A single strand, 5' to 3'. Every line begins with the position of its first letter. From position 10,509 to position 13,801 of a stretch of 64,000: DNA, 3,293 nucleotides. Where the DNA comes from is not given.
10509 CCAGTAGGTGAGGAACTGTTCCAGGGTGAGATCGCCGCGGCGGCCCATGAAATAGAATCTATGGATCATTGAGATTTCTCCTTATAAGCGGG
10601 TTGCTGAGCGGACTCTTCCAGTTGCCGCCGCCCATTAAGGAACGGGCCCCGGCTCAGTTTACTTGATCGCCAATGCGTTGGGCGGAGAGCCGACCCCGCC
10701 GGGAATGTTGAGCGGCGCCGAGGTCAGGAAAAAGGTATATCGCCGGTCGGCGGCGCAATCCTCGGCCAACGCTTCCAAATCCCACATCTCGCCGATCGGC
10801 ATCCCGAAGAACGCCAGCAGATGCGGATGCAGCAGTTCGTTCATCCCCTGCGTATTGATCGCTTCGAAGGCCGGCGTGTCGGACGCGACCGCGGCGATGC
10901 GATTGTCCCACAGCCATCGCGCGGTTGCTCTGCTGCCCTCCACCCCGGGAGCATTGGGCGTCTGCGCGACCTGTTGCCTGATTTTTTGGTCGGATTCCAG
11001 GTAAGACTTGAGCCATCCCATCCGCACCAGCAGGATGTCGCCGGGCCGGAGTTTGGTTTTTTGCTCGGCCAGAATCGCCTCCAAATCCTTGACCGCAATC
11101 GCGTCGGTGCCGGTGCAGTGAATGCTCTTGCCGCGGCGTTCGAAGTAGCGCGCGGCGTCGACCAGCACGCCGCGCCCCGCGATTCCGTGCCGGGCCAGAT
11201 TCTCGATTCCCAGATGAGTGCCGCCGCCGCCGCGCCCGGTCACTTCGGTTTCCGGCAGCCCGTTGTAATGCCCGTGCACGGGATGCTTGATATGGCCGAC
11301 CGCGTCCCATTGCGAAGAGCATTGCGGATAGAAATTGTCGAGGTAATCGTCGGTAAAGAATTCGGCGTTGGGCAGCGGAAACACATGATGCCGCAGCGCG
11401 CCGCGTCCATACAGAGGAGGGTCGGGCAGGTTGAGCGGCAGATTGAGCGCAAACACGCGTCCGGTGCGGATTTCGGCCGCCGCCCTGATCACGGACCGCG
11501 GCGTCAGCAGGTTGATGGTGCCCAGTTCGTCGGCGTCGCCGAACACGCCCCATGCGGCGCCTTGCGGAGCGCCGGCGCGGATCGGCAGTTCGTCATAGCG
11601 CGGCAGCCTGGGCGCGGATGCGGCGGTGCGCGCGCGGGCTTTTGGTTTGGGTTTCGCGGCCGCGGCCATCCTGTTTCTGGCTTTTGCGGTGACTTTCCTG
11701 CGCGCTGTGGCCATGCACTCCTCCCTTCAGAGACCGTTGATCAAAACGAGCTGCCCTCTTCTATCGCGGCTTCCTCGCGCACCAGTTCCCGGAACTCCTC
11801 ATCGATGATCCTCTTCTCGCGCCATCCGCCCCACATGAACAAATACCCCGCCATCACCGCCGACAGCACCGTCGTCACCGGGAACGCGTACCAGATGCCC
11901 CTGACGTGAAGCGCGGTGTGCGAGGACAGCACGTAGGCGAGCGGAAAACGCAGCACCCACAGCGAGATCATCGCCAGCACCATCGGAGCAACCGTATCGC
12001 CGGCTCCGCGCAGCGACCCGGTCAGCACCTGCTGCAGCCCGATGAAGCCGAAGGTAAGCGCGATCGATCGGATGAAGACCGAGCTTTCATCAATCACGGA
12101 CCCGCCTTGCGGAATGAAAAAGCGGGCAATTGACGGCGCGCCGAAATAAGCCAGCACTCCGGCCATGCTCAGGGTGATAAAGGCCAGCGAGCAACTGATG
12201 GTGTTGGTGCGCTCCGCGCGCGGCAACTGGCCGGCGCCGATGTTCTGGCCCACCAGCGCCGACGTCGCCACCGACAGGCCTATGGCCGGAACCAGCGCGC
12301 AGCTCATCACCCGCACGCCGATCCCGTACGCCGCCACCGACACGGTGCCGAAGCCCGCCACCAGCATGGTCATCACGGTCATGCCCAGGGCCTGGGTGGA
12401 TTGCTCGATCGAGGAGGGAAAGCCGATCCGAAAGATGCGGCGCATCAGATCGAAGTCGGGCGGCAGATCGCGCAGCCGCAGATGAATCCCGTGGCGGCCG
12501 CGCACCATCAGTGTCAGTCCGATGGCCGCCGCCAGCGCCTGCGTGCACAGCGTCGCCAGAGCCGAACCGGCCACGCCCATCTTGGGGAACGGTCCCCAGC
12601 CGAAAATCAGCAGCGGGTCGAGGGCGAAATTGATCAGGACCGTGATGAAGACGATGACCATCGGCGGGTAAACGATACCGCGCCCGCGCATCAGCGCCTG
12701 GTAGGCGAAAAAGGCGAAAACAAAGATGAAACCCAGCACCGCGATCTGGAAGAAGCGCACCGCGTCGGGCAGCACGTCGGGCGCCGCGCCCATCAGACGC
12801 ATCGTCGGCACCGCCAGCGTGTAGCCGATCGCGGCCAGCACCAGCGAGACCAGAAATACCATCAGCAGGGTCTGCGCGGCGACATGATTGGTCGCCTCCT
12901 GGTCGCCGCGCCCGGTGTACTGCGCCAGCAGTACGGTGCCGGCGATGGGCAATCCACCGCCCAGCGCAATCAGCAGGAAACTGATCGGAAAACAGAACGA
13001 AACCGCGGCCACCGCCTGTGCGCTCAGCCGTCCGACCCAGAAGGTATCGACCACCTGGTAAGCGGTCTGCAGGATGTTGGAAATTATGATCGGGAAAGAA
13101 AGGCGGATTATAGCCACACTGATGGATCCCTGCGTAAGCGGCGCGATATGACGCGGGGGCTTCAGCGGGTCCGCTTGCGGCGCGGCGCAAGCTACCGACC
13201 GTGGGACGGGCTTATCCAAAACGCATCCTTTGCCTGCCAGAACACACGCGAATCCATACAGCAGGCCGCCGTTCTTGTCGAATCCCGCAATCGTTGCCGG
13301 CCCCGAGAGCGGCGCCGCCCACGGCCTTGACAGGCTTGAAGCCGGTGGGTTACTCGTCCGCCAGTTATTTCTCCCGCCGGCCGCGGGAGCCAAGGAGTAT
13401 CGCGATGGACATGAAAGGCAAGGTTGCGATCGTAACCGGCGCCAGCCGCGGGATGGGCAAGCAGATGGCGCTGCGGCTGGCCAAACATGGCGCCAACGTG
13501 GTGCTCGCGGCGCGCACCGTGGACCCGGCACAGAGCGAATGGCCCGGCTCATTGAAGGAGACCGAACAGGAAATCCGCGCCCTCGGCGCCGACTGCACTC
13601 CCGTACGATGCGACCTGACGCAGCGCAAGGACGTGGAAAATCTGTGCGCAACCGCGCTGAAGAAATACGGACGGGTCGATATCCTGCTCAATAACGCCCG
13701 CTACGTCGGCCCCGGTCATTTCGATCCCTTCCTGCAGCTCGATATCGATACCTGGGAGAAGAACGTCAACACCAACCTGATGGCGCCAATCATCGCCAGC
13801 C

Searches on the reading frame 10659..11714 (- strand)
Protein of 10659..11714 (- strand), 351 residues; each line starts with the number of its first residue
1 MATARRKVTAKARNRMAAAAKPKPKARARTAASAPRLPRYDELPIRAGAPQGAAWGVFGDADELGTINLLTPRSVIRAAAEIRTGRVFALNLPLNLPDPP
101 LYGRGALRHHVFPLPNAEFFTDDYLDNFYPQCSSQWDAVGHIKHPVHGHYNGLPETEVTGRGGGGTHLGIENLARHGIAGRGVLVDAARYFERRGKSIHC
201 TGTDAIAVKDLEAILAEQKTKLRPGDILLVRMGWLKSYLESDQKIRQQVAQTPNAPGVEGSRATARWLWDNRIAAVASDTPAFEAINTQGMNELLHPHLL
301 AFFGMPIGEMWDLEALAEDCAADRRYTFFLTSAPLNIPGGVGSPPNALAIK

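Call 81: search_protein_families(library=pfam, proteins=[window:10659-11714:-])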
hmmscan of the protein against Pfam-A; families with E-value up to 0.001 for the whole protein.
window:10659-11714:- (351 aa): 1 family
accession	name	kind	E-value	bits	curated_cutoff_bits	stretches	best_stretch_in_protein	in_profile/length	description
PF04199.19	Cyclase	-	7e-17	62.4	23.1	1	127-285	23-142/142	Putative cyclase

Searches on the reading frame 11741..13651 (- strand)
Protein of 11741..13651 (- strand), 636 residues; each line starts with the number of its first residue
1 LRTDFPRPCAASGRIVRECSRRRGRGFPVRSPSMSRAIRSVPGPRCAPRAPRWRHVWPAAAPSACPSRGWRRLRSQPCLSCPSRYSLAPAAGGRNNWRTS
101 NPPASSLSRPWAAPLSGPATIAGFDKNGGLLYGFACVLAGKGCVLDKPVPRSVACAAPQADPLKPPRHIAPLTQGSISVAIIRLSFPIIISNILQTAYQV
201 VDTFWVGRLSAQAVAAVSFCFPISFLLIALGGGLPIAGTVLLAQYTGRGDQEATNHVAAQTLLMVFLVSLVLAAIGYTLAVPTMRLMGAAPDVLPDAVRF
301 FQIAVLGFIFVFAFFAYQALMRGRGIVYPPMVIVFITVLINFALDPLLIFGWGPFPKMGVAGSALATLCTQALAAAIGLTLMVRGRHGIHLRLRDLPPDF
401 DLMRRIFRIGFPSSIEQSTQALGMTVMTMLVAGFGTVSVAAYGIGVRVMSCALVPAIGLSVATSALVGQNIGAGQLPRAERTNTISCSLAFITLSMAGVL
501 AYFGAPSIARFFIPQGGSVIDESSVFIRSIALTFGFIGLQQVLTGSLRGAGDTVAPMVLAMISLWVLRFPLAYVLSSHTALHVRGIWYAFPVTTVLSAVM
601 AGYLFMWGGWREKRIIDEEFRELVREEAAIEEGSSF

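Call 81: search_protein_families(library=pfam, proteins=[window:11741-13651:-])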
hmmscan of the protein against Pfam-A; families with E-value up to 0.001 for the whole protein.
window:11741-13651:- (636 aa): 1 family
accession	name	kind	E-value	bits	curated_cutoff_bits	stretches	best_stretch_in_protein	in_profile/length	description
PF01554.23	MatE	-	7.4e-60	201.7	24.9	2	187-347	1-161/161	MatE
